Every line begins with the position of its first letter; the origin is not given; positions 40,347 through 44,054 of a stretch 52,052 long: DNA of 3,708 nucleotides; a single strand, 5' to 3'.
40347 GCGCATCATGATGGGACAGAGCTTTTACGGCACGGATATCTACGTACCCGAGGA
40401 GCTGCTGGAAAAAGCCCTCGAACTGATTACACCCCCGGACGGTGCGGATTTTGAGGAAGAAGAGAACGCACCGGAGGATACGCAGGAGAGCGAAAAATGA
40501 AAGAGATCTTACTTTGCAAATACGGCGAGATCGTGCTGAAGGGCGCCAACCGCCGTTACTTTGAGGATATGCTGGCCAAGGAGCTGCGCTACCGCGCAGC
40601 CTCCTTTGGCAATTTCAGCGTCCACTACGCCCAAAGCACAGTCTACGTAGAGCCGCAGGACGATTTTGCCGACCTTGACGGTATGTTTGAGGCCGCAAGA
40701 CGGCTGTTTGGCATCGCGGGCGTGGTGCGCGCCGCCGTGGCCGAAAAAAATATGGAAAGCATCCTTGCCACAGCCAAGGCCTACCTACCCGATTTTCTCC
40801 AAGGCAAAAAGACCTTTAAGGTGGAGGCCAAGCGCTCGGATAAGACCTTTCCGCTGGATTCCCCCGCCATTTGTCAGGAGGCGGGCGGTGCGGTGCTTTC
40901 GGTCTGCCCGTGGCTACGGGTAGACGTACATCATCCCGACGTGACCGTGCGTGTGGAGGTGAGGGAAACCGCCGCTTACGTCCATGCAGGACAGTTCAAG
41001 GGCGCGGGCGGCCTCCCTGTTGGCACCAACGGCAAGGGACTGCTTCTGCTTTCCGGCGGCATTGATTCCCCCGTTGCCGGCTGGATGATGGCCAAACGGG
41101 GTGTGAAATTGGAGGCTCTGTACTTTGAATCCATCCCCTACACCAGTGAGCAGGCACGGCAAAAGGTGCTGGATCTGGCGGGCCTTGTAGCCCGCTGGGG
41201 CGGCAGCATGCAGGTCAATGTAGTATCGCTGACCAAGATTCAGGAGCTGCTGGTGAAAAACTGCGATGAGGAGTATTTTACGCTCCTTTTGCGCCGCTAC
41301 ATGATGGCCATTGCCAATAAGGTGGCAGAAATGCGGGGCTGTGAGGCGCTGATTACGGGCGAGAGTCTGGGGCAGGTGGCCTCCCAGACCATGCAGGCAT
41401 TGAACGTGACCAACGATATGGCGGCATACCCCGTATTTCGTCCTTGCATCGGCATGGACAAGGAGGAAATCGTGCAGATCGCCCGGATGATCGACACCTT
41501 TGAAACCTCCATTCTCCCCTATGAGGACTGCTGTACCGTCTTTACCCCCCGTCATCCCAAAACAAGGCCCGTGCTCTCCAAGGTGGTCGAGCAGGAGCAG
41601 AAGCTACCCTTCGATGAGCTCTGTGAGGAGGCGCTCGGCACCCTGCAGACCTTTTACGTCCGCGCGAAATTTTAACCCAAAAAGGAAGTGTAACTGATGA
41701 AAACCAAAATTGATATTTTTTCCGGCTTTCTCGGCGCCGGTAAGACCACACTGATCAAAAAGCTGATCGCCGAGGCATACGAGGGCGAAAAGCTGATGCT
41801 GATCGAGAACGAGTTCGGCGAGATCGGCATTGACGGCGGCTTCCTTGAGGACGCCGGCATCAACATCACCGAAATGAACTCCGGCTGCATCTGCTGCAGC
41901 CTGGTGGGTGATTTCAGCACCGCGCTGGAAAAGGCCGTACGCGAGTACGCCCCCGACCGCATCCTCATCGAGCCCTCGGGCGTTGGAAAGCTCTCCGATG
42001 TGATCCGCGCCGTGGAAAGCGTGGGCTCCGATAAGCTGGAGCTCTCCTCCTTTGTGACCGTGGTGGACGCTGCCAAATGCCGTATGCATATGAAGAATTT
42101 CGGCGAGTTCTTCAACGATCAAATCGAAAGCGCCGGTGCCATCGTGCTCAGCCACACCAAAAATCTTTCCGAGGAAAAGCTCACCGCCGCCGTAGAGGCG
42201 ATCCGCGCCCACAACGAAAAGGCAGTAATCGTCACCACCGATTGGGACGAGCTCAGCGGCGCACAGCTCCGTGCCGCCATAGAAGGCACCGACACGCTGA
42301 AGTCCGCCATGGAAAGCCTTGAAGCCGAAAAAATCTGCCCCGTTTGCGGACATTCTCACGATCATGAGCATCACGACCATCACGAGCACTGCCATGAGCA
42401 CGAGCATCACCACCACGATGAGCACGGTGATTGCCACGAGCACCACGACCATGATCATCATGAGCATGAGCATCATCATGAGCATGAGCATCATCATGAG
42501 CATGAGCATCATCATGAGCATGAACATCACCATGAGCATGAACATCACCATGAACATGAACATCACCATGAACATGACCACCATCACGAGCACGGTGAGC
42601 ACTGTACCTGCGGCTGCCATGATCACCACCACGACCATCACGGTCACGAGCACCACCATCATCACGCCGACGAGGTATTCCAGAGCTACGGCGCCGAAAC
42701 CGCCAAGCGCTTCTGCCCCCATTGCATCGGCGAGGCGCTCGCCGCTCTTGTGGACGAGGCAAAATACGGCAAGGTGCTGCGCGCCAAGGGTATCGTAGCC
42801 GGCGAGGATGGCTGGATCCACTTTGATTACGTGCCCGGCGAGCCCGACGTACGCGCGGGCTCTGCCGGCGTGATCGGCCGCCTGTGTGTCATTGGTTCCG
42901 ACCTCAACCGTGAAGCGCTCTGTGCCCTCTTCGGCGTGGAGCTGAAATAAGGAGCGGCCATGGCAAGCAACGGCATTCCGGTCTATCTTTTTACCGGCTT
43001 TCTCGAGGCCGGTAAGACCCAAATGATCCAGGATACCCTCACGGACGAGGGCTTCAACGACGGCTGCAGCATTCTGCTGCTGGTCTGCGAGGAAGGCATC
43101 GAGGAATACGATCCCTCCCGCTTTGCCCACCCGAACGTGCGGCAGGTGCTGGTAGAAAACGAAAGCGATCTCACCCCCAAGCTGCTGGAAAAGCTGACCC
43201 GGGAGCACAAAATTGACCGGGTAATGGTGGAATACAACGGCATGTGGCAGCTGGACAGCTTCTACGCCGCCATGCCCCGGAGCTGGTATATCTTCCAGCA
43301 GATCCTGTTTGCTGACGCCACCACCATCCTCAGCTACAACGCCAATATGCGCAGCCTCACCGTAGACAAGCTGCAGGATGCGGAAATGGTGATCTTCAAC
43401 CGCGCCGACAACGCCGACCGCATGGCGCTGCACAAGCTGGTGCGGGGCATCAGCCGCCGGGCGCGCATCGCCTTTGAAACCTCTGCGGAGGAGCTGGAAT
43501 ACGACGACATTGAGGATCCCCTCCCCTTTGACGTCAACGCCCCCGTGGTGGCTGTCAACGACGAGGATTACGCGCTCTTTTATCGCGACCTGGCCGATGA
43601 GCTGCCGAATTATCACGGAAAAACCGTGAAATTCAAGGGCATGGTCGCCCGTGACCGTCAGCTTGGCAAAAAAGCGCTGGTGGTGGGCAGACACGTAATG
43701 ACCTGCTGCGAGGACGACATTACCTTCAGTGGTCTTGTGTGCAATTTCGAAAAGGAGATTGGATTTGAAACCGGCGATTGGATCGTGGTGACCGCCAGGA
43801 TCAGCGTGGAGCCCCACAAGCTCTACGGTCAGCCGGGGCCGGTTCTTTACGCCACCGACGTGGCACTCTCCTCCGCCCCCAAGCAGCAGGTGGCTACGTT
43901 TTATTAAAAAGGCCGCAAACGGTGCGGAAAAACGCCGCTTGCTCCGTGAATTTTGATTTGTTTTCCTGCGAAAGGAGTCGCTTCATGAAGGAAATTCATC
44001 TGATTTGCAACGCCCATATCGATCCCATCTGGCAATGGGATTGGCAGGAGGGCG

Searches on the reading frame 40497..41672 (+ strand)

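Call 16: search_protein_families(library=pfam, proteins=[window:40497-41672:+], max_evalue=0.001)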
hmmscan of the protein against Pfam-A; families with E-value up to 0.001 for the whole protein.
window:40497-41672:+ (392 aa): 4 families
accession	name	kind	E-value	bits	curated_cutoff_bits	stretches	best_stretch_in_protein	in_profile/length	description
PF02568.20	ThiI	-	8.1e-69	231.6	20.5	1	176-371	1-196/197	Thiamine biosynthesis protein (ThiI)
PF02926.22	THUMP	-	8.1e-18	65.1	20.6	1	83-162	1-81/84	THUMP domain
PF22025.1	ThiI_fer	-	5e-17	62.5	25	1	5-75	2-70/72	ThiI ferredoxin-like domain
PF06508.19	QueC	-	0.00013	22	22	0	182-343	3-178/210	Queuosine biosynthesis protein QueC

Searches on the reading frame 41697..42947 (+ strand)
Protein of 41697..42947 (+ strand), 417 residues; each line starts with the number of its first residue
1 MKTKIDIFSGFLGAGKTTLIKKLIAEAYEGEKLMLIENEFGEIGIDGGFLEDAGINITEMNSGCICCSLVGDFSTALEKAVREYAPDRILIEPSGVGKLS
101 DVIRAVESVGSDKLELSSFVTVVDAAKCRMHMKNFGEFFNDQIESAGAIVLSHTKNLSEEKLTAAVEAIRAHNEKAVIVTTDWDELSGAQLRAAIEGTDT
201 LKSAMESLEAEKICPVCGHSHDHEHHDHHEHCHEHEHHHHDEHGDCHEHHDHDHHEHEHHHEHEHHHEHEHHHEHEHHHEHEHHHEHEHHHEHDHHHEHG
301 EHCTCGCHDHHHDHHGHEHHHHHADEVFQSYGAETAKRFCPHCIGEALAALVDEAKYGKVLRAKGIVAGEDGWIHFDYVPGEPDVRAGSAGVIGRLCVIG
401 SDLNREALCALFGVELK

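Call 16: search_protein_families(library=pfam, proteins=[window:41697-42947:+], max_evalue=0.001)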
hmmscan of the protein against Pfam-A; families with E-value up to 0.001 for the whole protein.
window:41697-42947:+ (417 aa): 2 families
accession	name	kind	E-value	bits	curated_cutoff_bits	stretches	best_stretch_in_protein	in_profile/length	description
PF02492.25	cobW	-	1.5e-38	132.6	20.7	1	7-177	4-177/180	CobW/HypB/UreG, nucleotide-binding domain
PF07683.19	CobW_C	-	3.9e-06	27.1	22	1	346-412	15-90/94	Cobalamin synthesis protein cobW C-terminal domain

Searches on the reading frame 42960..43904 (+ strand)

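Call 16: search_protein_families(library=pfam, proteins=[window:42960-43904:+], max_evalue=0.001)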
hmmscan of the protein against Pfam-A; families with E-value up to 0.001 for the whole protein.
window:42960-43904:+ (315 aa): 2 families
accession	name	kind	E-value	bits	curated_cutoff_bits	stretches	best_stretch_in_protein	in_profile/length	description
PF21537.2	DUF1980_C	-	7.4e-21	74.7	25.9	1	193-310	20-137/141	DUF1980 C-terminal domain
PF02492.25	cobW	-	3.7e-07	30.3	20.7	1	7-162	1-166/180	CobW/HypB/UreG, nucleotide-binding domain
